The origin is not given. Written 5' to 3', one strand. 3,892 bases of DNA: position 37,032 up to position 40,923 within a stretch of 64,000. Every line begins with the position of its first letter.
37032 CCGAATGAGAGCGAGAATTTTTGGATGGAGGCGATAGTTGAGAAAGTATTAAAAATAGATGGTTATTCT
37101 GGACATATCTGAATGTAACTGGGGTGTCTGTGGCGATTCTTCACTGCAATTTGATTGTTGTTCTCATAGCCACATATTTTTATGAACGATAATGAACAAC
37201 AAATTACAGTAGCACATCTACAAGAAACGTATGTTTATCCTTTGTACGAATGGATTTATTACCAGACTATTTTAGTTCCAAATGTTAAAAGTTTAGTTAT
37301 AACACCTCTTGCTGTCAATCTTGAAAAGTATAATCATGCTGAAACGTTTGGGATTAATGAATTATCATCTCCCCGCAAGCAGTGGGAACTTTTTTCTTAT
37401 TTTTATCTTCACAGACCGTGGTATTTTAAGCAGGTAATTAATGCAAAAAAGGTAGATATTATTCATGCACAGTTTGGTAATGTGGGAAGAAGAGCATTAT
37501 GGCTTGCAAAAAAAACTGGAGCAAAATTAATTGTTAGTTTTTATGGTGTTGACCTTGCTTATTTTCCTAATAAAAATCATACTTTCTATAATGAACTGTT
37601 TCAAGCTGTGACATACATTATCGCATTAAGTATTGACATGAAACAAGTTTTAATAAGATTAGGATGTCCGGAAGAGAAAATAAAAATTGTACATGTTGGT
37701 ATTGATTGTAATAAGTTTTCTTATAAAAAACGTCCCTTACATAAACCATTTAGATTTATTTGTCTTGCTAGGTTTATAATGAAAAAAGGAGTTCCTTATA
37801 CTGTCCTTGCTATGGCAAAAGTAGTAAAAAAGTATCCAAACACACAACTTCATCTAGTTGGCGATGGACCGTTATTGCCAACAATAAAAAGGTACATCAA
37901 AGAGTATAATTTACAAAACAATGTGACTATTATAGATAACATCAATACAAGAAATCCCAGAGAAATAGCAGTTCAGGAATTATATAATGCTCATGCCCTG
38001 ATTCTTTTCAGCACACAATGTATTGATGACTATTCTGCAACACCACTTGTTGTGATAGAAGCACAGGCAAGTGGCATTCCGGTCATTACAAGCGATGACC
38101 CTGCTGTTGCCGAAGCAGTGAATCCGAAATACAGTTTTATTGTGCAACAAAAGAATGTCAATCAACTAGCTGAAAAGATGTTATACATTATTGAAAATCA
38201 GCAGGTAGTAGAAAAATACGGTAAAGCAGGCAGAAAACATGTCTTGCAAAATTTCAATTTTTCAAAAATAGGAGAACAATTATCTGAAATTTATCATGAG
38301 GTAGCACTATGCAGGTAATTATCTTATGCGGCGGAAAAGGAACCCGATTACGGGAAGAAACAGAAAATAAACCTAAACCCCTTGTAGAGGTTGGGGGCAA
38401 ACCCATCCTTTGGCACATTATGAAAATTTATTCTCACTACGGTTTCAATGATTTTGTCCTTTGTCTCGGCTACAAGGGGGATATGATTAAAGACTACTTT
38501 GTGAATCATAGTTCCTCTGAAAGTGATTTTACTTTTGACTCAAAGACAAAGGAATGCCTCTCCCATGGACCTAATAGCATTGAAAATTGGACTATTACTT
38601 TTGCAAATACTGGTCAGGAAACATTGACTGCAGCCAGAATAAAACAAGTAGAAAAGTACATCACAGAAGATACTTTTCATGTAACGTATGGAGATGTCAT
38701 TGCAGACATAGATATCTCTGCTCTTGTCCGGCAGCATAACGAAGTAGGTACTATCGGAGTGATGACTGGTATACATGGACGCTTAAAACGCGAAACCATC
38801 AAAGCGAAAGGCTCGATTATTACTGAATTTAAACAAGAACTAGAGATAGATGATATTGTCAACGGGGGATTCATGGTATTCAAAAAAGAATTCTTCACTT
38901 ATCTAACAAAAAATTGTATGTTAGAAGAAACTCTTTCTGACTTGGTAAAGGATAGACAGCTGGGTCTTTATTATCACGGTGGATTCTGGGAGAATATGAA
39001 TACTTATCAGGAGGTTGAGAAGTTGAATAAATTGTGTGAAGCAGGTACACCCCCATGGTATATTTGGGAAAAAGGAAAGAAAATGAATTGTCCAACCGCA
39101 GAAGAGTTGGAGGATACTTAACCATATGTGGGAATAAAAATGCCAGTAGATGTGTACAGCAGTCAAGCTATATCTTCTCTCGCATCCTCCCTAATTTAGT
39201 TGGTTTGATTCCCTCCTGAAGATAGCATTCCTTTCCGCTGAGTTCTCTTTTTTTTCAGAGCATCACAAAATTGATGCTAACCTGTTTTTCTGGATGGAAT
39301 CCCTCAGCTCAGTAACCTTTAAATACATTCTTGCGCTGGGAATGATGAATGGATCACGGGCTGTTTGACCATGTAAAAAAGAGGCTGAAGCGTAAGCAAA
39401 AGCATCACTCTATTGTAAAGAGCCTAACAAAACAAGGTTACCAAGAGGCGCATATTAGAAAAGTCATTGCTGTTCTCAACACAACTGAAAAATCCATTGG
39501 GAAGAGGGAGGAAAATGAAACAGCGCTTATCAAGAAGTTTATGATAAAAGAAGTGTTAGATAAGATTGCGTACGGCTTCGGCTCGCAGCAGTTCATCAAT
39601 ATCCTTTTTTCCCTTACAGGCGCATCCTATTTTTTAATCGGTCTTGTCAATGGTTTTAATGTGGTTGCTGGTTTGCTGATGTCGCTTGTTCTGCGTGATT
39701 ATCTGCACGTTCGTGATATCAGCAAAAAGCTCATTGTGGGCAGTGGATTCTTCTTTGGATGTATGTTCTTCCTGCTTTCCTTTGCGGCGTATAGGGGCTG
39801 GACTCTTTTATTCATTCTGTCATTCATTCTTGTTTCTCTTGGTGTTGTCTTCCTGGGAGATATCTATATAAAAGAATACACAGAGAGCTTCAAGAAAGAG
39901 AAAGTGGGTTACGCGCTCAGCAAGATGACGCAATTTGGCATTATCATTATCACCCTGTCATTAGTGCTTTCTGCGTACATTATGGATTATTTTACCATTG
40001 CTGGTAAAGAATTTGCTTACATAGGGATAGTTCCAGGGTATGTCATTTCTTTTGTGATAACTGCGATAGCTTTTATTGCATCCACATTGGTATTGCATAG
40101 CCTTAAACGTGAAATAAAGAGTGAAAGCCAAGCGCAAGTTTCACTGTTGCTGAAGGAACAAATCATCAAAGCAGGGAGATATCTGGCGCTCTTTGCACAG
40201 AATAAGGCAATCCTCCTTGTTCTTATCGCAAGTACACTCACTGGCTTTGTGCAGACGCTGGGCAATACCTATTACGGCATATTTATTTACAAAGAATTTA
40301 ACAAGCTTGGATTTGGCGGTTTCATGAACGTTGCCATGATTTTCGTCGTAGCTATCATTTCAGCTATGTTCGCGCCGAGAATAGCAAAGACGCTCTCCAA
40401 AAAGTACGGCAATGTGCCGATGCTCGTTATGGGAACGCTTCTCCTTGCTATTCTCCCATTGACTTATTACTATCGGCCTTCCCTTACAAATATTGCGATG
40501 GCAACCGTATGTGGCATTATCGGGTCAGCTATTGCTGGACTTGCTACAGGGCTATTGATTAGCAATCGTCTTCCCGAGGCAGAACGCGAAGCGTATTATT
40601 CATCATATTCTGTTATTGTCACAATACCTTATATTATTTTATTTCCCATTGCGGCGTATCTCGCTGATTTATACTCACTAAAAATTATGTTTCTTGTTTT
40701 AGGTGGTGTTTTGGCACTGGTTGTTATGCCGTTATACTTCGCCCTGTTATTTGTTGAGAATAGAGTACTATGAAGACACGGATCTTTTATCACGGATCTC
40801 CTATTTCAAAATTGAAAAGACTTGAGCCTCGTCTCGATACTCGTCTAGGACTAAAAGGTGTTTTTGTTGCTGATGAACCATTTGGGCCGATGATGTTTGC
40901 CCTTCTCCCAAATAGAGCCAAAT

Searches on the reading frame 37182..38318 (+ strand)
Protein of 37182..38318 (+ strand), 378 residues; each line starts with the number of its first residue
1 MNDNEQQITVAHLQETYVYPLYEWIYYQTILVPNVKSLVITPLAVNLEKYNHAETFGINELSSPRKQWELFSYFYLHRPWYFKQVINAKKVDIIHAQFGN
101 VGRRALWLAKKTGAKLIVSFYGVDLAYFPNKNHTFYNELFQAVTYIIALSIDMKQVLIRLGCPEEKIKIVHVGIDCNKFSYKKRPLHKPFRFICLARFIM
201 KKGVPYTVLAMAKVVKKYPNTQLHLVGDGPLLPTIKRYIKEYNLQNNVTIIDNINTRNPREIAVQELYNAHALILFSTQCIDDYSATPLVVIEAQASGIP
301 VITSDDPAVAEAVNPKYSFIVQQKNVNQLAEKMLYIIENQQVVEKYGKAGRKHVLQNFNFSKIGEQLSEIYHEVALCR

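Call 9: search_protein_families(library=pfam, proteins=[window:37182-38318:+], max_evalue=0.001)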
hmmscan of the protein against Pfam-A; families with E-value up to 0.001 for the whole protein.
window:37182-38318:+ (378 aa): 5 families
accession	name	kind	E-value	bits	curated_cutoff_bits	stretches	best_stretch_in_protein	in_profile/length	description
PF00534.26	Glycos_transf_1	-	5.2e-27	94.9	26.4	1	186-353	12-172/172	Glycosyl transferases group 1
PF13692.12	Glyco_trans_1_4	-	7.7e-21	75.3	27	1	191-339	3-142/142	Glycosyl transferases group 1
PF13439.12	Glyco_transf_4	-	1.6e-13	51.5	28.5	1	57-177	39-169/170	Glycosyltransferase Family 4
PF13579.12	Glyco_trans_4_4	-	1.5e-08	35.6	29.7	1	73-173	54-158/158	Glycosyl transferase 4-like domain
PF13524.12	Glyco_trans_1_2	-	2.6e-06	27.9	25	1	263-367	39-142/144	Glycosyl transferase-like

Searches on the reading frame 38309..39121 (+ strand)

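Call 9: search_protein_families(library=pfam, proteins=[window:38309-39121:+], max_evalue=0.001)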
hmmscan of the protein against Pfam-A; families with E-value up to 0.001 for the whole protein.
window:38309-39121:+ (270 aa): 2 families
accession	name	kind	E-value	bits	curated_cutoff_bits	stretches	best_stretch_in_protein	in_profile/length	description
PF00483.29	NTP_transferase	-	1.6e-14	54.5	21.2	1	3-157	2-139/245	Nucleotidyl transferase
PF12804.13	NTP_transf_3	-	6.7e-08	33.3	27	1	3-56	1-49/160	MobA-like NTP transferase domain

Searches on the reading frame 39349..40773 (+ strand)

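Call 10: search_protein_families(library=pfam, proteins=[window:39349-40773:+], max_evalue=0.001)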
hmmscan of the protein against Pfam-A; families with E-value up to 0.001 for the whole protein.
window:39349-40773:+ (474 aa): 1 family
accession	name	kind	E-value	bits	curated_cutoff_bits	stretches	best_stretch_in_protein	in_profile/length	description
PF07690.21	MFS_1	-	3.3e-21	76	33.4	2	89-422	26-337/347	Major Facilitator Superfamily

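Call 27: search_protein_families(library=ncbifam, proteins=[window:39349-40773:+], max_evalue=0.001)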
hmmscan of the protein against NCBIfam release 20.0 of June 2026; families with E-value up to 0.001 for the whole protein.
window:39349-40773:+ (474 aa): 0 families
